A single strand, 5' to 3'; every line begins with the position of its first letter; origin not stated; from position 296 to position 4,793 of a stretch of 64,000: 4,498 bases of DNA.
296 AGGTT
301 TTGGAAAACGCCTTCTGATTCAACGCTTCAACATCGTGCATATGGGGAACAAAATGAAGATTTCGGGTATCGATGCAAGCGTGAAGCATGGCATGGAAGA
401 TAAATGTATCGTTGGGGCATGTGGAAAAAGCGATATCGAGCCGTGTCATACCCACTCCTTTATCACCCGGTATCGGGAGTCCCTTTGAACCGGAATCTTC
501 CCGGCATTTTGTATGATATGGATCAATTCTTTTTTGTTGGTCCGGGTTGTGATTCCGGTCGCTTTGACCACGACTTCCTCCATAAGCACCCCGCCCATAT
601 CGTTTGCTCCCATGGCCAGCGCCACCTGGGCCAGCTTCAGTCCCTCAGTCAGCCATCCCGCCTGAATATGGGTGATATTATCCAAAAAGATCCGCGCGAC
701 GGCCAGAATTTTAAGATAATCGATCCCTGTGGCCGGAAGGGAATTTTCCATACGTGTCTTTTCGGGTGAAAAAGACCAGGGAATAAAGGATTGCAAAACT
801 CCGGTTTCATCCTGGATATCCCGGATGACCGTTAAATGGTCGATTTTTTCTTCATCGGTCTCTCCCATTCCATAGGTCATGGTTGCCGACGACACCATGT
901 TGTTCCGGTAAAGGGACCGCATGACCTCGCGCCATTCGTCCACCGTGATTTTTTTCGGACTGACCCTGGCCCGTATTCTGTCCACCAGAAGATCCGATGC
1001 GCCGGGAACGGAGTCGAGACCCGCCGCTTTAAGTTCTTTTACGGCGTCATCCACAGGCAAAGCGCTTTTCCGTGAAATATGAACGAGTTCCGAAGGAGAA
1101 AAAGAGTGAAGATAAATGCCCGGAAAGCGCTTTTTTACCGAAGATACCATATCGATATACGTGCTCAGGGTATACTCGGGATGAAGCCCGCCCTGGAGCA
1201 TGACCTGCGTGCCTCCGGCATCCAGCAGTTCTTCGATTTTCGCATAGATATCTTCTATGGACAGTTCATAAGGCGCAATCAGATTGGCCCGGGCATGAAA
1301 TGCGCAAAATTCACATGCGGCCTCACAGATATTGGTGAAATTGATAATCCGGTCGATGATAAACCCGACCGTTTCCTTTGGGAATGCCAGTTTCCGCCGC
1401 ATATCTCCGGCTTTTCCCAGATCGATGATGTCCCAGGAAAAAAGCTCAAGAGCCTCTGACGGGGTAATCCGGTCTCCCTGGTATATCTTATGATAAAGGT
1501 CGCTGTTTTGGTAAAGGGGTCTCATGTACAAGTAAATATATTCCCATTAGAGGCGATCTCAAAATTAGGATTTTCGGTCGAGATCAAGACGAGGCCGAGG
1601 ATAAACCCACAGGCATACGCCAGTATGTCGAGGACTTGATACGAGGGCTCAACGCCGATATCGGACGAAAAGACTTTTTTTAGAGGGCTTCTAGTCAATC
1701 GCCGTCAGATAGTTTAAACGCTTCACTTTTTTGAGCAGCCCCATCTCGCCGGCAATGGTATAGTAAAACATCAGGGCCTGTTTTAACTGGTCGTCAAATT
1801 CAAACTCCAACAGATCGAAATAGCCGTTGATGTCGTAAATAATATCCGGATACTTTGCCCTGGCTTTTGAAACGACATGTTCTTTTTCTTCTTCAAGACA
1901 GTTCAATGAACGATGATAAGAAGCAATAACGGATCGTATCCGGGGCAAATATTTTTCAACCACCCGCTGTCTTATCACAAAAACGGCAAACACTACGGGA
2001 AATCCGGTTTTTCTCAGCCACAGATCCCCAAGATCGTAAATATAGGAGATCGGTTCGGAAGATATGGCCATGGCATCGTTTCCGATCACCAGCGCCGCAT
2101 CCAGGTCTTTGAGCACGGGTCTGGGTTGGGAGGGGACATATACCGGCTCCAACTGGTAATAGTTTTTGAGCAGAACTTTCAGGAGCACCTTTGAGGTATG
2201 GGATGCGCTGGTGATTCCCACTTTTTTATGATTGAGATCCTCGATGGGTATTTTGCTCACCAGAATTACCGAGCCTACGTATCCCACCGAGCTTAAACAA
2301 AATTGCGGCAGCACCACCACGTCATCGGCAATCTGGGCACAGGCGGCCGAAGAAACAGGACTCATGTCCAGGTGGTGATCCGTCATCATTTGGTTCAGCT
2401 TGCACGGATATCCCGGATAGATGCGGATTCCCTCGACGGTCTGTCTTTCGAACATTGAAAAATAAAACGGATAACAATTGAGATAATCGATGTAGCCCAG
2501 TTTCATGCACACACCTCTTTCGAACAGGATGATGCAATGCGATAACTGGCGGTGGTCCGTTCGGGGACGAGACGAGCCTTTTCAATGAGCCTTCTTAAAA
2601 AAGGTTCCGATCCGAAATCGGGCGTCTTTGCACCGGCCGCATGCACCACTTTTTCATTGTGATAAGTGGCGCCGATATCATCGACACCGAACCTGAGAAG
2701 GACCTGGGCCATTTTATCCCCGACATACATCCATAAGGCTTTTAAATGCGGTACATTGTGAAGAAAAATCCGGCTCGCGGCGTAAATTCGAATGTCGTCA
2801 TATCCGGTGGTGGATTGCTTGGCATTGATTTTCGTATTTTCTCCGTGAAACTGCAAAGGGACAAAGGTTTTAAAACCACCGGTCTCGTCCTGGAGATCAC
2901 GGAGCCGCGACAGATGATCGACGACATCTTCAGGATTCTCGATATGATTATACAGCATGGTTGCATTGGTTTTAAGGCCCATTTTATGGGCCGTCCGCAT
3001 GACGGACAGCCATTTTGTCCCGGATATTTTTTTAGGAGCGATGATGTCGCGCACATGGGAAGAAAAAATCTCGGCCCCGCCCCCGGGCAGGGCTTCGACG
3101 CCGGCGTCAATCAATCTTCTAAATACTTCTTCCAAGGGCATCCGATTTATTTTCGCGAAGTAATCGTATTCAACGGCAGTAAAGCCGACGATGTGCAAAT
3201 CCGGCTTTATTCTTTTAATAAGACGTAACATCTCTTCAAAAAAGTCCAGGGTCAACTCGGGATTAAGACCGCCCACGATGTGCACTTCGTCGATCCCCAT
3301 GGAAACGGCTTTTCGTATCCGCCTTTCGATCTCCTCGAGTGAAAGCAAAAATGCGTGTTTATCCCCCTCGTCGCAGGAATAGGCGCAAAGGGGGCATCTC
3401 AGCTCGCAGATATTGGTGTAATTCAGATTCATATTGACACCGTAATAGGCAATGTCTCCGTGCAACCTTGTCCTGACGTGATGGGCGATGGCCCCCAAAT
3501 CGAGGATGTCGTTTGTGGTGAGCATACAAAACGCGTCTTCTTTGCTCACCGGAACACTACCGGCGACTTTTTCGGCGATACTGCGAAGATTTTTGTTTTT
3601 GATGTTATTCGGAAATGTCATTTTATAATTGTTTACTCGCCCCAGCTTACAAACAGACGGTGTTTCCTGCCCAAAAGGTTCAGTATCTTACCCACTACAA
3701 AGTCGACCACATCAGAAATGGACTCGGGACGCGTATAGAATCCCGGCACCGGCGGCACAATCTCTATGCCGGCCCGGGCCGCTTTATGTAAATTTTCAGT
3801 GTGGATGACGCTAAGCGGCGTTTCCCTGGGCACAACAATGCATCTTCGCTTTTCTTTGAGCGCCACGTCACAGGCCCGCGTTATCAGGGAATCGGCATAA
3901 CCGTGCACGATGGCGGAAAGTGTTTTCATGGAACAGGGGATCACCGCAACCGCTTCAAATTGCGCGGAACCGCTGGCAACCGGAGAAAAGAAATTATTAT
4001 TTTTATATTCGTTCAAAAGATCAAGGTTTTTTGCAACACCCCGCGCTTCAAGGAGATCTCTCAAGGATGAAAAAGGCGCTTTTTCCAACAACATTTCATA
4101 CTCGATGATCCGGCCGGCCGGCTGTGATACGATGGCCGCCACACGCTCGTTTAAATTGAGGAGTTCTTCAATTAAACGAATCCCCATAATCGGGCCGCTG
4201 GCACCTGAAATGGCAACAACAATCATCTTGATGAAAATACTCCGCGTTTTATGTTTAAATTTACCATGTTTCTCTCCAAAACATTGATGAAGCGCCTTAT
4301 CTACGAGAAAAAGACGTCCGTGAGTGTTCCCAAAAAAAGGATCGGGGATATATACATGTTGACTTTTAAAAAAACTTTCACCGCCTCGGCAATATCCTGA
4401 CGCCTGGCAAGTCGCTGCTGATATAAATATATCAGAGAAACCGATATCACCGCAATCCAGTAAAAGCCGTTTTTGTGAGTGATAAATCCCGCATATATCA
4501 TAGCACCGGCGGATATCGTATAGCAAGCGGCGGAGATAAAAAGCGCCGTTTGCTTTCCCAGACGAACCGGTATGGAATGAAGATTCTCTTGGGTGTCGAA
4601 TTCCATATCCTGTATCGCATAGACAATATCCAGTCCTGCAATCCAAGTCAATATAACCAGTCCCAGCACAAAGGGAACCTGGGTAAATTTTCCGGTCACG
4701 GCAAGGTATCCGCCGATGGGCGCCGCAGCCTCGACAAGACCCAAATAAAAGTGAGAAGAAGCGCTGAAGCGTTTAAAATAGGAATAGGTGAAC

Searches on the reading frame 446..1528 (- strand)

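Call 55: search_protein_families(library=pfam, proteins=[window:446-1528:-], max_evalue=0.00001)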
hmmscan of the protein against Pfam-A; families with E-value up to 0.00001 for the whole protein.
window:446-1528:- (360 aa): 2 families
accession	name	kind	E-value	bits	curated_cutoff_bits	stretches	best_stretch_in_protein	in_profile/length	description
PF19288.4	CofH_C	-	3.6e-27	95.1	27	1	247-355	6-118/125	CofH/MqnC C-terminal region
PF04055.27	Radical_SAM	-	5.6e-18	66.1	29.5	1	62-232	1-163/166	Radical SAM superfamily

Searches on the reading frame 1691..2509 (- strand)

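Call 55: search_protein_families(library=pfam, proteins=[window:1691-2509:-], max_evalue=0.00001)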
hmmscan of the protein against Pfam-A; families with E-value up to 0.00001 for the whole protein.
window:1691-2509:- (272 aa): 1 family
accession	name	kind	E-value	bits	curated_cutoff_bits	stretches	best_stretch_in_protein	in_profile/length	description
PF02621.19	VitK2_biosynth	-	7.5e-56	189.8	26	1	2-254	1-251/252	Menaquinone biosynthesis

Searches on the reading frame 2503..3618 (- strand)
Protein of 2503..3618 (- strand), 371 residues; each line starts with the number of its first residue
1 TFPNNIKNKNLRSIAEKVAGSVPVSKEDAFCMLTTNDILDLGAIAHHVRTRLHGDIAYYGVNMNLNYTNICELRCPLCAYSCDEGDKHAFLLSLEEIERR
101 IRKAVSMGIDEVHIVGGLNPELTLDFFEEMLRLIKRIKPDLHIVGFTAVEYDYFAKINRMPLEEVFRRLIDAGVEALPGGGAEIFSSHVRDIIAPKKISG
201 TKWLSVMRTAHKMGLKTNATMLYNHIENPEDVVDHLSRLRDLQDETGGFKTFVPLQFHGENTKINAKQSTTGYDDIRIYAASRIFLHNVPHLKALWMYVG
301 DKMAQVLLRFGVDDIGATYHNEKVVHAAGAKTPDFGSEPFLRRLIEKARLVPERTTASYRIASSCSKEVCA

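Call 55: search_protein_families(library=pfam, proteins=[window:2503-3618:-], max_evalue=0.00001)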
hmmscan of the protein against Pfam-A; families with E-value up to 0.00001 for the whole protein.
window:2503-3618:- (371 aa): 2 families
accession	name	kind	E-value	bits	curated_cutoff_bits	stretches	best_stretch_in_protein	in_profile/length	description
PF04055.27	Radical_SAM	-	7.9e-20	72.1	29.5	1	66-238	2-165/166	Radical SAM superfamily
PF19288.4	CofH_C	-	2.1e-17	63.5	27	1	248-362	3-119/125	CofH/MqnC C-terminal region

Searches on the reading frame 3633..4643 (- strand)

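Call 55: search_protein_families(library=pfam, proteins=[window:3633-4643:-], max_evalue=0.00001)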
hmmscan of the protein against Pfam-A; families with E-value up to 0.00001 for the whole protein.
window:3633-4643:- (336 aa): 1 family
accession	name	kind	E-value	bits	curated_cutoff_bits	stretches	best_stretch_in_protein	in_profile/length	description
PF02441.25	Flavoprotein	-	2.5e-38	131.7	22.7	1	139-323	1-161/162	Flavoprotein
